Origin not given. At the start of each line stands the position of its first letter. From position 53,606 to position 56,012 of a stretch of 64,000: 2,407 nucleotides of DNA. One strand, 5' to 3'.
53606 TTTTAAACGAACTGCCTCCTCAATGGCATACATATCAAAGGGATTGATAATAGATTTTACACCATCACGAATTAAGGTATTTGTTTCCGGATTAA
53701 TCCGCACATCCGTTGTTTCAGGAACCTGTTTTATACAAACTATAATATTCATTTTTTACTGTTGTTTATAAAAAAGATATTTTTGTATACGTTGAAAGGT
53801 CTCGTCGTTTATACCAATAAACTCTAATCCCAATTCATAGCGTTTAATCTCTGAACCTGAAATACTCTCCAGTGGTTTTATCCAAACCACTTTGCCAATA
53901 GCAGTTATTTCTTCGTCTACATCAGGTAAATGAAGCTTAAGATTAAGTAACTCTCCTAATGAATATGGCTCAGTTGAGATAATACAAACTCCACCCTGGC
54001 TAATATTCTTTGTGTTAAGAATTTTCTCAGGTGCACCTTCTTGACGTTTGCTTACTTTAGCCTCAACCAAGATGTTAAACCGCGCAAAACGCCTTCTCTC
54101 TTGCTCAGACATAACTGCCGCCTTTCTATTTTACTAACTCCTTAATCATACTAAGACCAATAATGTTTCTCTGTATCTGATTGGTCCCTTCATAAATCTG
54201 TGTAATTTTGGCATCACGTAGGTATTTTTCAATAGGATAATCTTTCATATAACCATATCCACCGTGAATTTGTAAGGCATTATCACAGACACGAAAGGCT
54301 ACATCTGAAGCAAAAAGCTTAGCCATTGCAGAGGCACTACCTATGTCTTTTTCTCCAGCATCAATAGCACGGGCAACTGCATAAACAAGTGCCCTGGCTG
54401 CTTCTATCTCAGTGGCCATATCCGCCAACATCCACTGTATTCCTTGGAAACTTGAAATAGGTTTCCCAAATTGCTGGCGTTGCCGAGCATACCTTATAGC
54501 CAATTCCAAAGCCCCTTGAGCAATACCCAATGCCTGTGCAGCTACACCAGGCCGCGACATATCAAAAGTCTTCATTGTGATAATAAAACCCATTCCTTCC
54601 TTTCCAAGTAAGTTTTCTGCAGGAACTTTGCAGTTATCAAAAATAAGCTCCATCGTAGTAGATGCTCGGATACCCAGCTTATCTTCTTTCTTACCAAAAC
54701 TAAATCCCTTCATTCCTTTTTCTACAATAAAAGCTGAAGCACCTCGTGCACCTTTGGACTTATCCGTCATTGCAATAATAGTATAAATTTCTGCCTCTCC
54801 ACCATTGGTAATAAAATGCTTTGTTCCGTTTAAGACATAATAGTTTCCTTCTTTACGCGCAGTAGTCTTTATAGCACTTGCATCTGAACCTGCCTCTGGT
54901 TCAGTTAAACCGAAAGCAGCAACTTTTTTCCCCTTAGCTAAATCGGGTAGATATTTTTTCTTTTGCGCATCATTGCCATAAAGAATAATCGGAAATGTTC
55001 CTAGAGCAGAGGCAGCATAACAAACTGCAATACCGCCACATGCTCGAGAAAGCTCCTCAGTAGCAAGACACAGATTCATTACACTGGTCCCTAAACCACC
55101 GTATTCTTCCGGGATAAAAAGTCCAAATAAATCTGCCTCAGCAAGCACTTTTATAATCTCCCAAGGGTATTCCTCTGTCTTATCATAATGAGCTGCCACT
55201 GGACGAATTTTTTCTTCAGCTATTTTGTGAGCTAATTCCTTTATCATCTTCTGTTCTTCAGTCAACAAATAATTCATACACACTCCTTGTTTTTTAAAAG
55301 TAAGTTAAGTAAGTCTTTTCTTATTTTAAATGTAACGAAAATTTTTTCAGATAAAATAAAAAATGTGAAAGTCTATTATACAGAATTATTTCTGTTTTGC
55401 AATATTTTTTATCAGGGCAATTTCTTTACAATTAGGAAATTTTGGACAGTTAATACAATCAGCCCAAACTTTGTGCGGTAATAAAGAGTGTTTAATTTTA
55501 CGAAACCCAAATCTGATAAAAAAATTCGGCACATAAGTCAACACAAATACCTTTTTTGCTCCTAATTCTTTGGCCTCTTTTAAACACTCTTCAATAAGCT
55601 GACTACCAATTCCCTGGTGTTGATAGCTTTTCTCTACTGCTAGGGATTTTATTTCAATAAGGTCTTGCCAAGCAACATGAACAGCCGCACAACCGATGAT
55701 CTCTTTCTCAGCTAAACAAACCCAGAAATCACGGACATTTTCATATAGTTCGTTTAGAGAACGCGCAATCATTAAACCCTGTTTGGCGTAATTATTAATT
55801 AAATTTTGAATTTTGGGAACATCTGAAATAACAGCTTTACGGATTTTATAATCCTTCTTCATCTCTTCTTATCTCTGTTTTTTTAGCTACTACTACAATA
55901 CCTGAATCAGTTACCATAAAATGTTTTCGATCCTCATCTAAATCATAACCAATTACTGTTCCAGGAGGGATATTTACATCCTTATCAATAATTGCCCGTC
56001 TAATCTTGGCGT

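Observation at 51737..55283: PilZ c-di-GMP receptor gene embedded in a CarCDE-like acyl-CoA dehydrogenase / EtfB / ferredoxin-EtfA operon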

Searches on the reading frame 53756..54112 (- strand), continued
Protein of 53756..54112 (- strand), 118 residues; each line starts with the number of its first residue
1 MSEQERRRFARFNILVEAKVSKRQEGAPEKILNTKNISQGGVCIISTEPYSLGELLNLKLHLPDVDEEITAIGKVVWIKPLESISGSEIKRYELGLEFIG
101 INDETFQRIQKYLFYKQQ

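Call 56: search_protein_representatives(alignment_id=A1)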
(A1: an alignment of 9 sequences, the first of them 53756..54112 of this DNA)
Query: 9 sequences, 119 profile positions. Proteins with E-value up to 0.001 (for the whole library): 2147; up to 1e-10: 233; up to 1e-30: 5. The best 150 are listed.
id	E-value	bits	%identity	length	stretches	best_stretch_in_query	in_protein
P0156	8.4e-52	190.1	-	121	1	2-116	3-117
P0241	5.7e-33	129.4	-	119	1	1-117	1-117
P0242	4.1e-32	126.6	-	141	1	4-116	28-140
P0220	5.3e-32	126.2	-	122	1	3-118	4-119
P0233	8.6e-31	122.3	-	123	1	5-116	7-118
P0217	2.3e-27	111.3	-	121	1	5-114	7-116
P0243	6.6e-27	109.8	-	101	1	2-66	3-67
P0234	1.2e-24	102.5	-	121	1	4-116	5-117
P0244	5.0e-24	100.5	-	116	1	4-114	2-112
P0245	5.4e-24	100.4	-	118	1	1-118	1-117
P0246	7.6e-24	99.9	-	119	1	4-116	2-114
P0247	1.1e-23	99.4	-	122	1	3-114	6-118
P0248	1.2e-23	99.2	-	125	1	4-115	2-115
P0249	2.0e-23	98.6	-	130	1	4-115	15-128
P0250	1.3e-22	96.0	-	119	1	4-113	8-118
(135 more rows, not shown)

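Call 70: list_cluster_members(proteins=[window:53756-54112:-])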
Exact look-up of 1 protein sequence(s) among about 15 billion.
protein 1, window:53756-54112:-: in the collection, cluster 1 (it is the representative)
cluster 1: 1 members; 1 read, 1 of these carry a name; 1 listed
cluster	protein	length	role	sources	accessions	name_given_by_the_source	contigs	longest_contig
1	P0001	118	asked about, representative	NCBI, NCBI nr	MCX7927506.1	MAG: PilZ domain-containing protein [Candidatus Omnitrophica bacterium] | PilZ domain-containing protein [Candidatus Omnitrophota bacterium]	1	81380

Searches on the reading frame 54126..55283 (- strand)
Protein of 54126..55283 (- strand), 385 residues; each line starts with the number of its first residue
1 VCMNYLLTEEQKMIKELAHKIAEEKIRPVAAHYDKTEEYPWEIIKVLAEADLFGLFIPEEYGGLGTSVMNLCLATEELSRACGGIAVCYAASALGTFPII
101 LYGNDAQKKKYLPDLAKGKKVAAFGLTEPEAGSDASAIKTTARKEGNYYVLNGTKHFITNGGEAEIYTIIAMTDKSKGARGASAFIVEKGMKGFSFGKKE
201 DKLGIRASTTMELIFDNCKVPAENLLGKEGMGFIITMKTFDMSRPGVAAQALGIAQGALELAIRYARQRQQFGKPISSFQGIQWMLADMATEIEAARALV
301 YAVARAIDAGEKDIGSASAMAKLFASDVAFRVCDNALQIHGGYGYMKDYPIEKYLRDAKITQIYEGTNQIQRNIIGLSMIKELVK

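Call 3: search_protein_families(library=pfam, proteins=[window:54126-55283:-], max_evalue=0.01)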
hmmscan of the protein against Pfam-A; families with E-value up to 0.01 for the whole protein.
window:54126-55283:- (385 aa): 5 families
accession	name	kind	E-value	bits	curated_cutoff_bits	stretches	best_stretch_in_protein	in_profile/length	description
PF00441.29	Acyl-CoA_dh_1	-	4.5e-57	192.9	22.4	1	230-377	1-147/150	Acyl-CoA dehydrogenase, C-terminal domain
PF02771.21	Acyl-CoA_dh_N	-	7.2e-36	123.4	22.9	1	8-119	1-113/113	Acyl-CoA dehydrogenase, N-terminal domain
PF02770.24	Acyl-CoA_dh_M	-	4.5e-28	97.7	33.3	1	123-218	1-97/97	Acyl-CoA dehydrogenase, middle domain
PF08028.16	Acyl-CoA_dh_2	-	1.4e-27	97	22.7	1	247-368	3-133/134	Acyl-CoA dehydrogenase, C-terminal domain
PF22924.1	ACOX_C_alpha1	-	1.1e-06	29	27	1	244-370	8-159/169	Acyl-CoA oxidase, C-alpha1 domain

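Call 4: search_protein_families(library=ncbifam, proteins=[window:54126-55283:-], max_evalue=0.01)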
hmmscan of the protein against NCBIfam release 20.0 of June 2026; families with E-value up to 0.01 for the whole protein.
window:54126-55283:- (385 aa): 24 families
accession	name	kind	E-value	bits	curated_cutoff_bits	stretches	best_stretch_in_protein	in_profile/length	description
NF042972.1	AcrlCoAredClosAcrC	equivalog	1e-146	488.5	640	1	3-380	1-377/378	acryloyl-CoA reductase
NF043006.1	CyhCrbnylCoADH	equivalog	3.8e-119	398.1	650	1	8-381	5-377/380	cyclohexane-1-carbonyl-CoA dehydrogenase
NF058590.1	AcCoDHFadEBacil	equivalog_domain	3.1e-106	356.2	600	2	7-314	21-327/586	acyl-CoA dehydrogenase FadE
NF042439.1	SulpropCoADesulf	equivalog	6.6e-100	334.5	600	1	17-381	3-372/379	3-sulfinopropanoyl-CoA desulfinase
NF045552.1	GlutCoADH_Des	equivalog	2e-98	330.1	470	1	3-378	1-378/387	glutaryl-CoA dehydrogenase Acd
NF045652.1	ProlPCPDhRedW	equivalog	9e-79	265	650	1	14-376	7-370/376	L-prolyl-[peptidyl-carrier protein] dehydrogenase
NF008997.0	PRK12341.1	equivalog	5.5e-78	262.7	537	1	3-382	1-379/382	acyl-CoA dehydrogenase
NF053553.1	prodigi_MBC_PigA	equivalog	2.2e-76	257.4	500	1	3-377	1-377/381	prodigiosin MBC biosynthesis dehydrogenase PigA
NF002885.1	PRK03354.1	equivalog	5.9e-66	223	540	1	3-375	1-369/378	crotonobetainyl-CoA dehydrogenase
TIGR03207.1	cyc_hxne_CoA_dh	equivalog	1.1e-65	221.9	575.35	1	7-376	1-368/372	cyclohexanecarboxyl-CoA dehydrogenase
NF052270.1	Staph_DH_FadE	equivalog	3e-51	174.4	600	1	7-378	22-392/400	acyl-CoA dehydrogenase FadE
NF049984.1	Rv1679_FadE16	equivalog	3.5e-41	141.7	600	1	27-370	13-356/371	Rv1679 family acyl-CoA dehydrogenase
NF007000.1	PRK09463.1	subfamily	2.6e-38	131.9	600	1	34-375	69-430/726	acyl-CoA dehydrogenase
TIGR03203.1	pimD_small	equivalog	2.5e-36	125.6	652.7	1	6-362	3-360/378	pimeloyl-CoA dehydrogenase small subunit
NF009586.0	PRK13026.1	subfamily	1.5e-32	112.8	608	1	34-375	104-465/777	acyl-CoA dehydrogenase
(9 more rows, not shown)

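Call 15: search_solved_structures(query=window:54126-55283:-, max_evalue=1e-40)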
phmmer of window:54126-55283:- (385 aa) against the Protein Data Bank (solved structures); distinct sequences matched with E-value up to 1e-40: 72 (the best 60 are shown).
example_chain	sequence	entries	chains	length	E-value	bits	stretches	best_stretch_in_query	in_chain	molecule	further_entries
5ol2_C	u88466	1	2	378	4e-127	427.2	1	9-380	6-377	Acyl-CoA dehydrogenase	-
4l1f_A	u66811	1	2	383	3.3e-126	424.2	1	3-382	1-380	Acyl-CoA dehydrogenase domain protein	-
5lnx_A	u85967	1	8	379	1e-120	406.2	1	7-376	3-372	Acyl-CoA dehydrogenase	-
3pfd_A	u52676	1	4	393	1.8e-113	382.3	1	6-379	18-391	Acyl-CoA dehydrogenase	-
8i4p_A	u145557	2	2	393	2.7e-112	378.5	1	5-383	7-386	Acyl-CoA dehydrogenase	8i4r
7w0j_A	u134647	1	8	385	8.8e-112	376.8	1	5-381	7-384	Acyl-CoA dehydrogenase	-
1buc_A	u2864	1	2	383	2.5e-110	372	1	3-379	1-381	BUTYRYL-COA DEHYDROGENASE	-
1ukw_A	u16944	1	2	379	4.1e-108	364.7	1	4-377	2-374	acyl-CoA dehydrogenase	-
9w60_A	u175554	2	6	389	2.2e-103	349.2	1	3-380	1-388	Butyryl CoA dehydrogenase apo protein | Butyryl CoA Dehydrogenase with FAD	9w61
4m9a_A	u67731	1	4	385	1.1e-102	346.9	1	3-376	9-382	Acyl-CoA dehydrogenase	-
4n5f_A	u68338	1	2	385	1.2e-102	346.7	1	3-376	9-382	Putative acyl-CoA dehydrogenase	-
2dvl_A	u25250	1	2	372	1.8e-102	346.1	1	7-377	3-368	Acyl-CoA dehydrogenase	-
1jqi_A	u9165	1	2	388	4.1e-102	345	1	7-379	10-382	short chain acyl-CoA dehydrogenase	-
3mdd_A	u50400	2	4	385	1.1e-99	336.9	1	4-377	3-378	MEDIUM CHAIN ACYL-COA DEHYDROGENASE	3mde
1udy_A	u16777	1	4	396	1.2e-99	336.9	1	4-377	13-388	Acyl-CoA dehydrogenase, medium-chain specific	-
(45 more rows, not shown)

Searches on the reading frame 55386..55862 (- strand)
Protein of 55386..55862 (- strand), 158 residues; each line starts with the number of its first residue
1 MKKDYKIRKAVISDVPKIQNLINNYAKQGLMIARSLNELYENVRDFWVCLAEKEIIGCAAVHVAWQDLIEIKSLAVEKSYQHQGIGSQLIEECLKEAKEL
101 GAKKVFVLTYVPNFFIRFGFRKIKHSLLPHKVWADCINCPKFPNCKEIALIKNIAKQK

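Call 3: search_protein_families(library=pfam, proteins=[window:55386-55862:-], max_evalue=0.01)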
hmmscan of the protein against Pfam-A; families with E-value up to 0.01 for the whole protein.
window:55386-55862:- (158 aa): 7 families
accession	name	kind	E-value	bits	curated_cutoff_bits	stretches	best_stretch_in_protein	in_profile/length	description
PF00583.31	Acetyltransf_1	-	8.5e-16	58.7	20.7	1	44-113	33-104/116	Acetyltransferase (GNAT) family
PF13508.13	Acetyltransf_7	-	1.8e-15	57.5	27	1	45-121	4-83/84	Acetyltransferase (GNAT) domain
PF13673.13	Acetyltransf_10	-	5.5e-11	43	23.6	1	41-124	28-111/128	Acetyltransferase (GNAT) domain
PF14542.12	Acetyltransf_CG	-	3.2e-05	24.4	30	1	67-116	23-72/80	GCN5-related N-acetyl-transferase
PF23209.2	IDM1_C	-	0.00069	20.2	33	1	50-127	39-119/140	Increased DNA methylation 1, C-terminal domain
PF13527.13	Acetyltransf_9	-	0.0066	16.9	25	0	70-122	74-126/127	Acetyltransferase (GNAT) domain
PF13302.13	Acetyltransf_3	-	0.0093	17.1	25.4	0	40-113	50-125/138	Acetyltransferase (GNAT) domain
